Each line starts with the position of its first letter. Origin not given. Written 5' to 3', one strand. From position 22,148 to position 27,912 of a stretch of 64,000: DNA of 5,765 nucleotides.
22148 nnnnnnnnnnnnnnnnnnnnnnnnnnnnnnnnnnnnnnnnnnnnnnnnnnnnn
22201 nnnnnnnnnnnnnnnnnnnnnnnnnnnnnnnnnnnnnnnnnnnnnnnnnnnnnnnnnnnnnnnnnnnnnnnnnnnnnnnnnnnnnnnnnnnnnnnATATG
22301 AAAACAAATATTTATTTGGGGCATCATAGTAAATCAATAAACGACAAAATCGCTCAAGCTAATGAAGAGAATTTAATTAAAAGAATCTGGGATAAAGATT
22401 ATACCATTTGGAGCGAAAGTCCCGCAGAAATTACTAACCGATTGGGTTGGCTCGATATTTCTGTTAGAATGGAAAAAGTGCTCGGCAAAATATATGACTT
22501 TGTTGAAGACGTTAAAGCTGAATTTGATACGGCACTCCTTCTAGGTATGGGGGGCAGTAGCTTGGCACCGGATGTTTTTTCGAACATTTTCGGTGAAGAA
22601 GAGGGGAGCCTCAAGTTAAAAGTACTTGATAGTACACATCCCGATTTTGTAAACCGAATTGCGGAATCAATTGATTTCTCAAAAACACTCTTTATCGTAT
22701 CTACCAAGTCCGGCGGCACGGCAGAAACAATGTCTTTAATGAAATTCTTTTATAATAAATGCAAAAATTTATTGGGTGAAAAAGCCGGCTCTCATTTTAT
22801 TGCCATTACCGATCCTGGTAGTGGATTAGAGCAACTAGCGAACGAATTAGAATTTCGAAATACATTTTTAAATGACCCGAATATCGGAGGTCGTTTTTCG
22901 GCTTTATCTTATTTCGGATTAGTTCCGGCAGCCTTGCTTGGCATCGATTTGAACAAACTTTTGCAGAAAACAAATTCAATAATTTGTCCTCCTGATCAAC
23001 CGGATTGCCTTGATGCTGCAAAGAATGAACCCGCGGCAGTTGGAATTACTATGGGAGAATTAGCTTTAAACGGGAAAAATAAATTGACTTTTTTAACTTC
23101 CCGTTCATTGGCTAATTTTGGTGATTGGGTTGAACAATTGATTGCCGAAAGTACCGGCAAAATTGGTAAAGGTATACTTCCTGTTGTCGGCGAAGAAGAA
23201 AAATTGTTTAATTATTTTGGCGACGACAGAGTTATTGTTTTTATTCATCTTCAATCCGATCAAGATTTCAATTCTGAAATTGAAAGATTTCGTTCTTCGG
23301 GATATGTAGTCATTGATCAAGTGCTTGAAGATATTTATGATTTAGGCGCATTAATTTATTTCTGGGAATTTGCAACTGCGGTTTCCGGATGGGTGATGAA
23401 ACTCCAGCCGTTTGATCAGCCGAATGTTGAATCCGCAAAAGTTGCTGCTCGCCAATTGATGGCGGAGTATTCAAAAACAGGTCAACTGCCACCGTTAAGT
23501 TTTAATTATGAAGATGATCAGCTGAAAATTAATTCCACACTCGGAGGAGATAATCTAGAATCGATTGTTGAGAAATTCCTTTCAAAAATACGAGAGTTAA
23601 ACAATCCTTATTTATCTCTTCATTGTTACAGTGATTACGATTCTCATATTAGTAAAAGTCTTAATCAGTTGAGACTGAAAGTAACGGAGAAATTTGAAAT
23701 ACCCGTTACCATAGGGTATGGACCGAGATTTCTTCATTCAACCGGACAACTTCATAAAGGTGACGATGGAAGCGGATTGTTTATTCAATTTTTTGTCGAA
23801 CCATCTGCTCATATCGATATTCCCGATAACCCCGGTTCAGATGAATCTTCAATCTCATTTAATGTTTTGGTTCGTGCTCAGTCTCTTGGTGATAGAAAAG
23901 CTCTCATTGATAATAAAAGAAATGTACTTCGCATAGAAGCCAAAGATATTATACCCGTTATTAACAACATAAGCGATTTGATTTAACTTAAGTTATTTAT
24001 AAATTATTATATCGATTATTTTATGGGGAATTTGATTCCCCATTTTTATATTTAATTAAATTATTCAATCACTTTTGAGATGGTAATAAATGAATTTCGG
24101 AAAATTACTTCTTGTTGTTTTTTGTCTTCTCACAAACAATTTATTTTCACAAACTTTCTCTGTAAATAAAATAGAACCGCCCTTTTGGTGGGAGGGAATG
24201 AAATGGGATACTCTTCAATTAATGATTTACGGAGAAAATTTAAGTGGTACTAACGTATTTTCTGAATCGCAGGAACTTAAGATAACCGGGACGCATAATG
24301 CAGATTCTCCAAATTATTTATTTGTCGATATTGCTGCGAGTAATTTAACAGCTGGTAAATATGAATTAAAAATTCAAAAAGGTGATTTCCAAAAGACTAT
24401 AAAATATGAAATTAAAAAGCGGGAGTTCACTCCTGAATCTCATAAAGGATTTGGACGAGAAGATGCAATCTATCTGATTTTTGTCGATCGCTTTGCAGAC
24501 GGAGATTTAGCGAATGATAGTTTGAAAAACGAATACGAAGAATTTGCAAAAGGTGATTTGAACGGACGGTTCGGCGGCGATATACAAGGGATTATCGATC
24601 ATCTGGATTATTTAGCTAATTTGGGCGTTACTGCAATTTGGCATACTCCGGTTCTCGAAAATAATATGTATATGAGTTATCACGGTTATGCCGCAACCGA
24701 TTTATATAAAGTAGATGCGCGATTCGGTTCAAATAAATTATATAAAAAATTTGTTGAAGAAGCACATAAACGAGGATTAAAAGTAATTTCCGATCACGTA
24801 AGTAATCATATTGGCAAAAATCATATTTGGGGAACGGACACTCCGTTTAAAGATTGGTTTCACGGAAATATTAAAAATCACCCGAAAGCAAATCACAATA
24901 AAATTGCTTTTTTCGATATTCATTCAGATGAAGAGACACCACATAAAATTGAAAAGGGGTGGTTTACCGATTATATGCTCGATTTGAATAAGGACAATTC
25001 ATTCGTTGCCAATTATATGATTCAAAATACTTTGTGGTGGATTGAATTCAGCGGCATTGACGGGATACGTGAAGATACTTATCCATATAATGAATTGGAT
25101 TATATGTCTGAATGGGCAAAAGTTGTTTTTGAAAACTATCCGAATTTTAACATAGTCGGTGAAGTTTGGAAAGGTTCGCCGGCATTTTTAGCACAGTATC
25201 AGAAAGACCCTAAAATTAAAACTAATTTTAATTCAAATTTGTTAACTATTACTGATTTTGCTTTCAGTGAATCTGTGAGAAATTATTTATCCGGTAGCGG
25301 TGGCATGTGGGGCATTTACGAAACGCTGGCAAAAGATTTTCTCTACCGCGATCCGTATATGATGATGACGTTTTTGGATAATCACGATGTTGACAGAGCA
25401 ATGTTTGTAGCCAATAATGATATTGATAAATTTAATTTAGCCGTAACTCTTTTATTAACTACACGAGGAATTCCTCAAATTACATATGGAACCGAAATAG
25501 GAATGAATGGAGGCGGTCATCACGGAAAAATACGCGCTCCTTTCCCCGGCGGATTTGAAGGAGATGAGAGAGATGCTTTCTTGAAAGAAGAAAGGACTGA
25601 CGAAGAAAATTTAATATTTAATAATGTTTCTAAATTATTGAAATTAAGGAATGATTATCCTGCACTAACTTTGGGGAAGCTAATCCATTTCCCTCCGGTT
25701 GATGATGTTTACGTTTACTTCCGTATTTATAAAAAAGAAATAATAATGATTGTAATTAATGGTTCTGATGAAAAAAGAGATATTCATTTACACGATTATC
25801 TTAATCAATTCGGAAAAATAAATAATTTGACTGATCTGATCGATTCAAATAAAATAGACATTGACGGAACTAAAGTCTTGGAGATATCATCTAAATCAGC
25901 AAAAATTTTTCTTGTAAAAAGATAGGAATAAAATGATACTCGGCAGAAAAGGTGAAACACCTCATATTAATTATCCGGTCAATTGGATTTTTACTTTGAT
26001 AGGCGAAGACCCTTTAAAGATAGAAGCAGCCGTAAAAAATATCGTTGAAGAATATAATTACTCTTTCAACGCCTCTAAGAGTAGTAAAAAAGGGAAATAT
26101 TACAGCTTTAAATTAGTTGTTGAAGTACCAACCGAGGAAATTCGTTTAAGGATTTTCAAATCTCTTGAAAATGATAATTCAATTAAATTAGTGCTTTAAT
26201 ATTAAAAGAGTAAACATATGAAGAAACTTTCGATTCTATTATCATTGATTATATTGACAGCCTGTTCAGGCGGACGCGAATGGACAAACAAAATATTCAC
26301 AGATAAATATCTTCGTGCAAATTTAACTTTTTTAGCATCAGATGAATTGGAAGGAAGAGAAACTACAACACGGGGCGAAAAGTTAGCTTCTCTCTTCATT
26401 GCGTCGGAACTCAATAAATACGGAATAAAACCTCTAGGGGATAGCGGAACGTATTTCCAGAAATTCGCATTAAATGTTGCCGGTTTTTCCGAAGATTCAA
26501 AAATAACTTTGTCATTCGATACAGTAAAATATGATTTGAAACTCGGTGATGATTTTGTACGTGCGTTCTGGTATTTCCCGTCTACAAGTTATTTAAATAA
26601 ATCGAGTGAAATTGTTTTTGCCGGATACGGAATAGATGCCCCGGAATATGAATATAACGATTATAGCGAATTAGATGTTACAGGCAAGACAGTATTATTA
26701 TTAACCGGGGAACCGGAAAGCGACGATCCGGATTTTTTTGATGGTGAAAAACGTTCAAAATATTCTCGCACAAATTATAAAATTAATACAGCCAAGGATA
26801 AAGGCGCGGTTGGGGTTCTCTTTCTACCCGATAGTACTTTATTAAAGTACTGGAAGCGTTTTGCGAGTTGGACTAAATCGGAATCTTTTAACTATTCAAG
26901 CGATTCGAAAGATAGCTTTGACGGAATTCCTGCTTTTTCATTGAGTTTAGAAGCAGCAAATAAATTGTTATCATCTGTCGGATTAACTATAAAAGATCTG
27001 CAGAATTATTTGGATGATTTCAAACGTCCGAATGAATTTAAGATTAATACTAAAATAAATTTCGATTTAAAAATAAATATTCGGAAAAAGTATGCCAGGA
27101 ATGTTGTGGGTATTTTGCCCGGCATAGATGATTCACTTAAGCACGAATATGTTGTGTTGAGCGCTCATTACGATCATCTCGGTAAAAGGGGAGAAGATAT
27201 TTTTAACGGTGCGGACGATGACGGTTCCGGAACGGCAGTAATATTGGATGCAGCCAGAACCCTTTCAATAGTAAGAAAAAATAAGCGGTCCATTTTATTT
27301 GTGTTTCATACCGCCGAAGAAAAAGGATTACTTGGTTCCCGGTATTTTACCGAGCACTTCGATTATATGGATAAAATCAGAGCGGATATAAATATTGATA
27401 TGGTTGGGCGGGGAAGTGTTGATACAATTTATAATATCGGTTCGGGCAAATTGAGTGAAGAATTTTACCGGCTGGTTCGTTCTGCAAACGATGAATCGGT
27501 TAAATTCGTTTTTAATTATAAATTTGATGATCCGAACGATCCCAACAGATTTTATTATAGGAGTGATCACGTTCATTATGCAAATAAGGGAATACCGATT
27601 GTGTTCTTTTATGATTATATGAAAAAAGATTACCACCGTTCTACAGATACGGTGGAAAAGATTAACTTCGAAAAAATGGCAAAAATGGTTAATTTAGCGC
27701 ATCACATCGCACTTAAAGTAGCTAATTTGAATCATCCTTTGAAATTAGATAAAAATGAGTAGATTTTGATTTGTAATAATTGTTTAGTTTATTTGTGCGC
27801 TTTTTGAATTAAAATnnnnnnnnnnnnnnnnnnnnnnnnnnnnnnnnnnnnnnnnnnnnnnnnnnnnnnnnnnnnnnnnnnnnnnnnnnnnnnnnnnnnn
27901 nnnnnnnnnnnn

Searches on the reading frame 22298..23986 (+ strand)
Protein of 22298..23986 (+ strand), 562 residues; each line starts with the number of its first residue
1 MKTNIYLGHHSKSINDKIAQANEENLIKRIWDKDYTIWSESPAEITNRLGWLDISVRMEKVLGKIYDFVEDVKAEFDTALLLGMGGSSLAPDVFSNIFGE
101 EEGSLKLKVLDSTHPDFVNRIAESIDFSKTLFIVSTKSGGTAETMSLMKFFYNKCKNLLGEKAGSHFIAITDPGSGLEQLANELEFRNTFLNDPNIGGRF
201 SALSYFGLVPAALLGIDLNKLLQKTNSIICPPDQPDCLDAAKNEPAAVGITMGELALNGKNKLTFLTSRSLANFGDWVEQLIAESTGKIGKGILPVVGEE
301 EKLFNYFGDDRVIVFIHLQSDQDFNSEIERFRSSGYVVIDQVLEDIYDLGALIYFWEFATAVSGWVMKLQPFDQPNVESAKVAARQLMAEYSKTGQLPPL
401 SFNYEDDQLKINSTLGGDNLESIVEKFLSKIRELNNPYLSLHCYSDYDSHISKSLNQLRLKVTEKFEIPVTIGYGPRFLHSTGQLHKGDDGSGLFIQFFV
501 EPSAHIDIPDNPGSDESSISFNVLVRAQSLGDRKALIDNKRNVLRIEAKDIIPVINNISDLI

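Call 38: search_protein_families(library=pfam, proteins=[window:22298-23986:+], max_evalue=0.00001)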
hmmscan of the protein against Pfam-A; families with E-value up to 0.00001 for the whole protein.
window:22298-23986:+ (562 aa): 1 family
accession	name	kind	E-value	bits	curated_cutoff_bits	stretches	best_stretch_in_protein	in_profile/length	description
PF00342.24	PGI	-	1e-16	61.1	22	1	76-228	96-249/486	Phosphoglucose isomerase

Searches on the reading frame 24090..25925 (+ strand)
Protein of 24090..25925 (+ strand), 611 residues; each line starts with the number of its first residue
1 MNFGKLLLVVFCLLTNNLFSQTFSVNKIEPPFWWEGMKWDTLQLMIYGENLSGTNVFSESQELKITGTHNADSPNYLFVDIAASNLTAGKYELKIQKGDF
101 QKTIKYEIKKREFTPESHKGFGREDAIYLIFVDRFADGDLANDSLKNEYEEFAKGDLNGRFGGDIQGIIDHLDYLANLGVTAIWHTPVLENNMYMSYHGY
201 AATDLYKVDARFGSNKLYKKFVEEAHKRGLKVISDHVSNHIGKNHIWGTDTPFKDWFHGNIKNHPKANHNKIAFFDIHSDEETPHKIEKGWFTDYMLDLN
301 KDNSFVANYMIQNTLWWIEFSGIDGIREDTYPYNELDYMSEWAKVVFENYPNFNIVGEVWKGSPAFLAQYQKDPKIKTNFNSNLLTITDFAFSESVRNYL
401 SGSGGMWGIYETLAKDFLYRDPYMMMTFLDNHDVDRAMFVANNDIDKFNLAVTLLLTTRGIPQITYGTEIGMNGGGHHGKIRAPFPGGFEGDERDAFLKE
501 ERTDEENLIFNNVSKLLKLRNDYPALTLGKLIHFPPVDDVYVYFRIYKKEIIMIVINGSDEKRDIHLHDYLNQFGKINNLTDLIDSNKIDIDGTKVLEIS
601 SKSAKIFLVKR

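Call 22: search_protein_families(library=ncbifam, proteins=[window:24090-25925:+], max_evalue=0.001)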
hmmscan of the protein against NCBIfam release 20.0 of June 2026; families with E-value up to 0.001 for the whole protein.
window:24090-25925:+ (611 aa): 37 families (the best 25 are shown)
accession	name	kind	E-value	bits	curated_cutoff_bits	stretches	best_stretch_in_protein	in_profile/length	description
NF008051.0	PRK10785.1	equivalog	5.2e-45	153.7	568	1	124-608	121-605/607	maltodextrin glucosidase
NF041090.1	Cyc-maltodext_AglB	equivalog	2.8e-39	135.2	540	1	158-608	57-455/470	cyclomaltodextrinase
TIGR02456.1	treS_nterm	equivalog_domain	7.8e-31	107.2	678.35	1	156-333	18-201/539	maltose alpha-D-glucosyltransferase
NF007051.0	PRK09505.1-1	equivalog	5.2e-30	104.1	864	2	123-244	197-329/686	alpha-amylase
NF051899.1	BetGalacBglAAgro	equivalog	8.6e-25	87.1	900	1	156-333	18-201/537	beta-galactosidase BglA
TIGR02403.1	trehalose_treC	equivalog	1.3e-24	86.8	799.05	2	156-329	17-193/544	alpha,alpha-phosphotrehalase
NF007059.0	PRK09505.2-4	equivalog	1.6e-24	86.2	865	2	125-244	189-319/683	alpha-amylase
NF041321.1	Alpha-amyl_MalA_Halo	equivalog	2.7e-24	85.5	875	1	120-277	255-399/666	alpha-amylase MalA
NF007053.0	PRK09505.1-3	equivalog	2.7e-24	85.4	1269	2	125-243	191-320/687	alpha-amylase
NF007060.0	PRK09505.2-5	equivalog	5.4e-23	80.9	790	1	123-243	193-324/690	alpha-amylase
NF007057.0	PRK09505.2-2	equivalog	8e-22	77.2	931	1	116-244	189-329/694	alpha-amylase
NF007058.0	PRK09505.2-3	equivalog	9.7e-22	76.8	897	1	125-243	210-339/742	alpha-amylase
NF008183.0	PRK10933.1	subfamily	2.2e-21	76.1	535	1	156-329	23-200/551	alpha,alpha-phosphotrehalase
NF011083.0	PRK14510.1-2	equivalog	2.3e-21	75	1322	2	160-442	217-494/1186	bifunctional glycogen debranching protein GlgX/4-alpha-glucanotransferase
NF007052.0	PRK09505.1-2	equivalog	2e-19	69.3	749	1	125-243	189-318/677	alpha-amylase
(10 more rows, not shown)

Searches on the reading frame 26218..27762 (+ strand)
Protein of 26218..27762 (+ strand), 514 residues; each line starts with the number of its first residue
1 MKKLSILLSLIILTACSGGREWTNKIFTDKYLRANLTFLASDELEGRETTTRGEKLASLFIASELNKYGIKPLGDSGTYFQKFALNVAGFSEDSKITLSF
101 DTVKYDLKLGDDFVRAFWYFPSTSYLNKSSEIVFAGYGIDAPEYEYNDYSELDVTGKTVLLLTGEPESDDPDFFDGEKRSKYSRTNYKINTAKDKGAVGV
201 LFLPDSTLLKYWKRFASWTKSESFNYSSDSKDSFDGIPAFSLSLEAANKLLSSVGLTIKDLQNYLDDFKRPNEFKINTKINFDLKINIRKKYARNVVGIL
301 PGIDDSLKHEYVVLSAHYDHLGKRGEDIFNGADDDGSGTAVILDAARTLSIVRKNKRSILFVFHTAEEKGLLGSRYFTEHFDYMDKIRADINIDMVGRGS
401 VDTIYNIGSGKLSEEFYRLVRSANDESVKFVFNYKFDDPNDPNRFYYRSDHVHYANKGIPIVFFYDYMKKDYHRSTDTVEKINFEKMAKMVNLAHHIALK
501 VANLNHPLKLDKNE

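Call 22: search_protein_families(library=ncbifam, proteins=[window:26218-27762:+], max_evalue=0.001)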
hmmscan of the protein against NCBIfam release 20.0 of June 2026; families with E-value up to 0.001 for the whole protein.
window:26218-27762:+ (514 aa): 2 families
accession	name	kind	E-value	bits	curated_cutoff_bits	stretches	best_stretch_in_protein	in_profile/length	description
NF045908.1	AminopepLapALeg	equivalog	6.3e-18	64.8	600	1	303-502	198-394/396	aminopeptidase LapA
TIGR01883.1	PepT-like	hypoth_equivalog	3.8e-06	26.1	274.25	1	331-405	98-166/361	peptidase T-like protein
